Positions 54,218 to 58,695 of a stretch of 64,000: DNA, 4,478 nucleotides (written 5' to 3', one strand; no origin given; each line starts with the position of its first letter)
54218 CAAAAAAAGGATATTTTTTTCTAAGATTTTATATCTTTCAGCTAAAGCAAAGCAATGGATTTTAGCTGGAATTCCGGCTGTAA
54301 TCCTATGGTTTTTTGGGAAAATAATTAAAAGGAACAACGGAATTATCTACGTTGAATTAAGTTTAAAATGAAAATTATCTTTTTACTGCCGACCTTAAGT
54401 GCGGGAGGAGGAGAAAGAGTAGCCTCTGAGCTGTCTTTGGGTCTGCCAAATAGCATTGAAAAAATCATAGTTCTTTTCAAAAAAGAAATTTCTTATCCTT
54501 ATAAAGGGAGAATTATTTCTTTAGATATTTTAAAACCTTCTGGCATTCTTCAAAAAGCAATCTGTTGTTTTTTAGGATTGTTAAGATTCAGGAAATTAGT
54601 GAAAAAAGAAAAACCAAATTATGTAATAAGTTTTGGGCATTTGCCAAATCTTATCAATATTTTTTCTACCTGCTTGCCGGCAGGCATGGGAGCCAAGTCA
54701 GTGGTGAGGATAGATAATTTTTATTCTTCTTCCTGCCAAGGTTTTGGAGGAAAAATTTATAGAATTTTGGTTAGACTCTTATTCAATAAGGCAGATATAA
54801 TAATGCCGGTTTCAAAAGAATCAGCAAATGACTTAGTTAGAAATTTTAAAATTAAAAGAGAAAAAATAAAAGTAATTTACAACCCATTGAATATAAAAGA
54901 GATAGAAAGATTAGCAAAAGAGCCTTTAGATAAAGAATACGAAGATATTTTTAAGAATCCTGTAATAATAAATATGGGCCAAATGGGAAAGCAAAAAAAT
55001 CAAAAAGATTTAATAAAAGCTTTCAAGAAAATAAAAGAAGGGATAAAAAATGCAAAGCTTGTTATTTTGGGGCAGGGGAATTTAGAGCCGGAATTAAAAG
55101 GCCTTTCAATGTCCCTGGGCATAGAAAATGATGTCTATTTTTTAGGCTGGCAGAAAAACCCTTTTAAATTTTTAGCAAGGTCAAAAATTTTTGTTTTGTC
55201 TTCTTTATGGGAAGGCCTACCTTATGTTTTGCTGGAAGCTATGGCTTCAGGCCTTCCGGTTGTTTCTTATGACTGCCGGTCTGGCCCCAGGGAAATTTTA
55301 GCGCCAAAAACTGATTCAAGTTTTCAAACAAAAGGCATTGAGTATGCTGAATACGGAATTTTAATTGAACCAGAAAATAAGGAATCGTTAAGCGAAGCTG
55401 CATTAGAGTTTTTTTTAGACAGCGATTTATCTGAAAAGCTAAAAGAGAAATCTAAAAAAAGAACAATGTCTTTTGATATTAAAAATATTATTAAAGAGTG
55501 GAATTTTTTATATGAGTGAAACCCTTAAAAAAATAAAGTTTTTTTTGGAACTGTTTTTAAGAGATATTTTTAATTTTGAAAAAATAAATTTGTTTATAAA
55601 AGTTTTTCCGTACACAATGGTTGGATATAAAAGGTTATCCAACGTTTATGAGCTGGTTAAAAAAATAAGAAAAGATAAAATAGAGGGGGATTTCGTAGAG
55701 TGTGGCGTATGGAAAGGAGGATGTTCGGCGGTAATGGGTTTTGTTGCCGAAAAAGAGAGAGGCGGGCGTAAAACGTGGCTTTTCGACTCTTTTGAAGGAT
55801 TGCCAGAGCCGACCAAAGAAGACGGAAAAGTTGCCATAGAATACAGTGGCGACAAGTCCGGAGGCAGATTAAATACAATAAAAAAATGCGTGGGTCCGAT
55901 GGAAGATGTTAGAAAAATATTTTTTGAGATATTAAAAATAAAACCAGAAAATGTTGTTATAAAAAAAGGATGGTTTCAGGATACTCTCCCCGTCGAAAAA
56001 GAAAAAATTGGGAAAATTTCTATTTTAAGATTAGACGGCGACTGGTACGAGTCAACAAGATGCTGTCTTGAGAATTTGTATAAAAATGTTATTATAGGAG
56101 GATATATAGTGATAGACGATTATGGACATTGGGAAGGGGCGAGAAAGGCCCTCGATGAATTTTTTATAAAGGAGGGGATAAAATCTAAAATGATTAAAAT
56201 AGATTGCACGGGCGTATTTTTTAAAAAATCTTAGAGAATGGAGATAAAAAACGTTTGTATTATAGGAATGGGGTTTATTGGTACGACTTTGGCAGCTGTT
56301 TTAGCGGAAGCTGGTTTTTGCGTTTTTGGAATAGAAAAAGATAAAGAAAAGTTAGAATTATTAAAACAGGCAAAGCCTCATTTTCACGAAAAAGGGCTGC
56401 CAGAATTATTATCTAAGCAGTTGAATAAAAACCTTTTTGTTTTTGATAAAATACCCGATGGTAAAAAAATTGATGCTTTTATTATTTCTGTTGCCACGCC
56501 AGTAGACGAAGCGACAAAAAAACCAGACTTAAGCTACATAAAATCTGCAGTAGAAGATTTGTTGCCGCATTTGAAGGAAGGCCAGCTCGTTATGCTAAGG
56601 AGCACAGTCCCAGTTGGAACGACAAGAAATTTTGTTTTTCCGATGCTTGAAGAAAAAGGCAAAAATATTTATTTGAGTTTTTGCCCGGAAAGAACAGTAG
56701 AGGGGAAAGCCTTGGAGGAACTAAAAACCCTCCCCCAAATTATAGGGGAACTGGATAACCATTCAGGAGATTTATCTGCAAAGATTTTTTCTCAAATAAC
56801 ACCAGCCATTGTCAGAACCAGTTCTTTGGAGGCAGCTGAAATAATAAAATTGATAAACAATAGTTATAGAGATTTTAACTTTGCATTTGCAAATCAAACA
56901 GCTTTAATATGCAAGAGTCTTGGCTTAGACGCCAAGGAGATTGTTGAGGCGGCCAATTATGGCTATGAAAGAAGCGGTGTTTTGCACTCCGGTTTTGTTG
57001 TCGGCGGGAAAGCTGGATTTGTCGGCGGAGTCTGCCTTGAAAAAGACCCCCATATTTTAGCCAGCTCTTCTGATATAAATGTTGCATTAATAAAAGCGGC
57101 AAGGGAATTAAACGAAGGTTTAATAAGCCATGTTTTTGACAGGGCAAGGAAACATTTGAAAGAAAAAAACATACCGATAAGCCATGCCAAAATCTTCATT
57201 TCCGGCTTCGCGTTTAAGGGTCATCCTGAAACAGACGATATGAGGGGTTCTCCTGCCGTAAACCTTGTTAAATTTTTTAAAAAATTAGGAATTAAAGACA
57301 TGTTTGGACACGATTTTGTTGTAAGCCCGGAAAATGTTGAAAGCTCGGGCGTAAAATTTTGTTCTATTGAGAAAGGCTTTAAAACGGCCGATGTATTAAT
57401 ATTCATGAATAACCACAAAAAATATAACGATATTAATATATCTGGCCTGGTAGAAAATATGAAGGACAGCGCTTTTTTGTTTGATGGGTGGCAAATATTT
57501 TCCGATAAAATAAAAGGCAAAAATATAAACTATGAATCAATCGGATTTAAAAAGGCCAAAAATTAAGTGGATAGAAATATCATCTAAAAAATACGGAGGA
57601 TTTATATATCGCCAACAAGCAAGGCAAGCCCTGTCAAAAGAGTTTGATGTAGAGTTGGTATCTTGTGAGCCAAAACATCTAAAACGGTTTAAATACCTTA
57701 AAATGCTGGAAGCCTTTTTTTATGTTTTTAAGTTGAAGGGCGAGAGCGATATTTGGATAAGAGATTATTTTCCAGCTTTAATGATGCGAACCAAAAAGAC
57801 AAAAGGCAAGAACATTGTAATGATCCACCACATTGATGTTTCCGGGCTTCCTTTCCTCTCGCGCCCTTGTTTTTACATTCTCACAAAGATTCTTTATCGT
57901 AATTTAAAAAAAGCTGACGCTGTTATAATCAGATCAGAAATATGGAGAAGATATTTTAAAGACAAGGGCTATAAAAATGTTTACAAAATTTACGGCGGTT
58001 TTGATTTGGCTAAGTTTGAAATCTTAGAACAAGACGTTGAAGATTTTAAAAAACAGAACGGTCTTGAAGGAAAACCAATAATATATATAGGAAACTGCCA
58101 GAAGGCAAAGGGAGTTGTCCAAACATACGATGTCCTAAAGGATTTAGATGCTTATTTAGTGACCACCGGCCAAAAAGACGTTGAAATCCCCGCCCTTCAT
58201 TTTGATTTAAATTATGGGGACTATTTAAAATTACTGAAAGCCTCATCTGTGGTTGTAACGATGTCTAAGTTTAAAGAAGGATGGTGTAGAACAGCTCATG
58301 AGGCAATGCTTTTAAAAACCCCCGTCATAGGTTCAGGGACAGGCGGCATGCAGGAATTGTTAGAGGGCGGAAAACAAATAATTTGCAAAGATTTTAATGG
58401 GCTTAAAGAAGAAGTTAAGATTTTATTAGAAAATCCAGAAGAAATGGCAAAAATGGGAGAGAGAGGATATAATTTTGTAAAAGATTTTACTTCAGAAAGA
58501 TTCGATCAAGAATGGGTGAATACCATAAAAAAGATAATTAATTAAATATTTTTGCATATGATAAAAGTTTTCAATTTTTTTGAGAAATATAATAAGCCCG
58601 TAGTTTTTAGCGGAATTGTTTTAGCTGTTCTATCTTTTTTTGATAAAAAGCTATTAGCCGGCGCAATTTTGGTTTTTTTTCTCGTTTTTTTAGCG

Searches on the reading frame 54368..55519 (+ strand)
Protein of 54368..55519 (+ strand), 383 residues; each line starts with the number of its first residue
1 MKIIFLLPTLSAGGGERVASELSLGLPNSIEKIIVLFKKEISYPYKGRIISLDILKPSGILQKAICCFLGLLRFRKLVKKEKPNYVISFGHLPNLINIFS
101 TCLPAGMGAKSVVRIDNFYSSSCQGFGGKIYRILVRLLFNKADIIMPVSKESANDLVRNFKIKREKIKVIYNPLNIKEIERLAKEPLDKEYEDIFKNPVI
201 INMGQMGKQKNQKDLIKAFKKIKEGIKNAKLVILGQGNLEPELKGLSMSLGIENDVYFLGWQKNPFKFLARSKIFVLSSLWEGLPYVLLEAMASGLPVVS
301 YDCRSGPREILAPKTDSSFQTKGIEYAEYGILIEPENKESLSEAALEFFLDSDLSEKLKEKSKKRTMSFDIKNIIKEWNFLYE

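Call 11: search_protein_families(library=pfam, proteins=[window:54368-55519:+], max_evalue=0.001)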
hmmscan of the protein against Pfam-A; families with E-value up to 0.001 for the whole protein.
window:54368-55519:+ (383 aa): 5 families
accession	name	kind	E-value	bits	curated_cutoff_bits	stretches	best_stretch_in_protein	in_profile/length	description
PF00534.26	Glycos_transf_1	-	2.4e-37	128.6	26.4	1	196-365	14-172/172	Glycosyl transferases group 1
PF13692.12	Glyco_trans_1_4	-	2.3e-30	106.2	27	1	198-348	2-139/142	Glycosyl transferases group 1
PF13439.12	Glyco_transf_4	-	2.8e-11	44.2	28.5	1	13-176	2-168/170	Glycosyltransferase Family 4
PF13579.12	Glyco_trans_4_4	-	0.00014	22.6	29.7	1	71-172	60-157/158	Glycosyl transferase 4-like domain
PF20706.3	GT4-conflict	-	0.00091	18.7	26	0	136-313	141-322/385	Family 4 Glycosyltransferase in conflict systems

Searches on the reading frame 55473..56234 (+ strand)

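Call 11: search_protein_families(library=pfam, proteins=[window:55473-56234:+], max_evalue=0.001)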
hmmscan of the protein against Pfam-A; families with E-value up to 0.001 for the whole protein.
window:55473-56234:+ (253 aa): 2 families
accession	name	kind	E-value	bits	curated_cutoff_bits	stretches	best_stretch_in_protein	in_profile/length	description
PF05711.17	TylF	-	1e-55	189.2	23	1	45-252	66-264/264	Macrocin-O-methyltransferase (TylF)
PF13578.12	Methyltransf_24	-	4.4e-06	28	26.3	1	75-217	1-105/105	Methyltransferase domain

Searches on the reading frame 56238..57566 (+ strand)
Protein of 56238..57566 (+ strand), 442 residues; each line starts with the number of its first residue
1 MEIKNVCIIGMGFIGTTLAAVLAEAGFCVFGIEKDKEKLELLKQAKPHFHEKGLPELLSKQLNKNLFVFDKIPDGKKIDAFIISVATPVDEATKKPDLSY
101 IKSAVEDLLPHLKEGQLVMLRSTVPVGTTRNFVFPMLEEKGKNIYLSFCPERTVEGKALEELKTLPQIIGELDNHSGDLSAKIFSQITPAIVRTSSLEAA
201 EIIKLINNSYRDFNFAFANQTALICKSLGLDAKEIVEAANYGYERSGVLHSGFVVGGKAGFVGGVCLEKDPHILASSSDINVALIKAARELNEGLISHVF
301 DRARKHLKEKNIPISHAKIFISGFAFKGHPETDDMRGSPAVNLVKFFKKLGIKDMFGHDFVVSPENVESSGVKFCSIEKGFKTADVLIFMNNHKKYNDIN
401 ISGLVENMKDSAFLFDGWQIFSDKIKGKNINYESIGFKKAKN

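Call 11: search_protein_families(library=pfam, proteins=[window:56238-57566:+], max_evalue=0.001)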
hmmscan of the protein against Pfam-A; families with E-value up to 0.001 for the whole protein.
window:56238-57566:+ (442 aa): 9 families
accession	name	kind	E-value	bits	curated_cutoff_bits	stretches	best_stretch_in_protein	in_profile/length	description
PF03721.20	UDPG_MGDP_dh_N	-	8.5e-42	143.3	27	1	5-175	2-178/187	UDP-glucose/GDP-mannose dehydrogenase family, NAD binding domain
PF00984.24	UDPG_MGDP_dh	-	1.3e-16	60.9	25.4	1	198-293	1-93/94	UDP-glucose/GDP-mannose dehydrogenase family, central domain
PF03720.21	UDPG_MGDP_dh_C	-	5.7e-15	56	30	1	321-421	2-101/103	UDP-glucose/GDP-mannose dehydrogenase family, UDP binding domain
PF02826.25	2-Hacid_dh_C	-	2.7e-06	27.3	25.1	0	4-59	37-90/178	D-isomer specific 2-hydroxyacid dehydrogenase, NAD binding domain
PF03446.21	NAD_binding_2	-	1.5e-05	25.5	21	0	6-130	2-101/161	NAD binding domain of 6-phosphogluconate dehydrogenase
PF02254.24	TrkA_N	-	0.00014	22.6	23.8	0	6-46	1-41/116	TrkA-N domain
PF02558.23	ApbA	-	0.00024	21.2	22.2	1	6-85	1-74/150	Ketopantoate reductase PanE/ApbA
PF01210.29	NAD_Gly3P_dh_N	-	0.0007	20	23.1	0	6-56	2-50/158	NAD-dependent glycerol-3-phosphate dehydrogenase N-terminus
PF02737.24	3HCDH_N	-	0.00076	19.9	22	0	5-44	1-40/180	3-hydroxyacyl-CoA dehydrogenase, NAD binding domain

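Call 63: search_protein_families(library=ncbifam, proteins=[window:56238-57566:+], max_evalue=1e-8)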
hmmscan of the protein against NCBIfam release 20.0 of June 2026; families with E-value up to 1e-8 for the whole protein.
window:56238-57566:+ (442 aa): 7 families
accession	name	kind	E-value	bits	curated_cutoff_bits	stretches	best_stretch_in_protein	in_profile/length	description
TIGR03026.1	NDP-sugDHase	subfamily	4.1e-96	322.2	189.8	1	5-418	2-412/413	nucleotide sugar dehydrogenase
NF040825.1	UDPMaNacDH_Arch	equivalog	2.2e-61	208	750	1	6-427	3-407/418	UDP-N-acetyl-D-mannosamine dehydrogenase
NF008286.0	PRK11064.1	equivalog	3.8e-61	206.9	459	1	1-404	1-407/420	UDP-N-acetyl-D-mannosamine dehydrogenase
NF047673.2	TeichurnBiosyTuaD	equivalog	1.9e-42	145.9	700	1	3-437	1-431/439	UDP-glucose 6-dehydrogenase TuaD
NF041297.1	UDPGDh_AglM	equivalog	5.8e-39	134.2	670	1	5-433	2-426/429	UDP-glucose 6-dehydrogenase AglM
NF011729.0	PRK15182.1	equivalog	2.5e-30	105.6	592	1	5-416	8-411/425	Vi polysaccharide biosynthesis UDP-N-acetylglucosamine C-6 dehydrogenase TviB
NF011631.0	PRK15057.1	equivalog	2.8e-14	53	757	1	6-293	3-281/388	UDP-glucose 6-dehydrogenase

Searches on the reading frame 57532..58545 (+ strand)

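Call 11: search_protein_families(library=pfam, proteins=[window:57532-58545:+], max_evalue=0.001)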
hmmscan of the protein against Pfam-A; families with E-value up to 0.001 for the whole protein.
window:57532-58545:+ (337 aa): 4 families
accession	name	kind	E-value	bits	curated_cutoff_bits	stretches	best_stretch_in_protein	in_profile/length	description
PF00534.26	Glycos_transf_1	-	1.9e-13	50.7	26.4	1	178-314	13-171/172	Glycosyl transferases group 1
PF13524.12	Glyco_trans_1_2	-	1.5e-07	31.9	25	1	225-318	34-132/144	Glycosyl transferase-like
PF13692.12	Glyco_trans_1_4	-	5.9e-07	30.3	27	1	230-301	69-142/142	Glycosyl transferases group 1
PF13439.12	Glyco_transf_4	-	0.00058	20.4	28.5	1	73-160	74-169/170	Glycosyltransferase Family 4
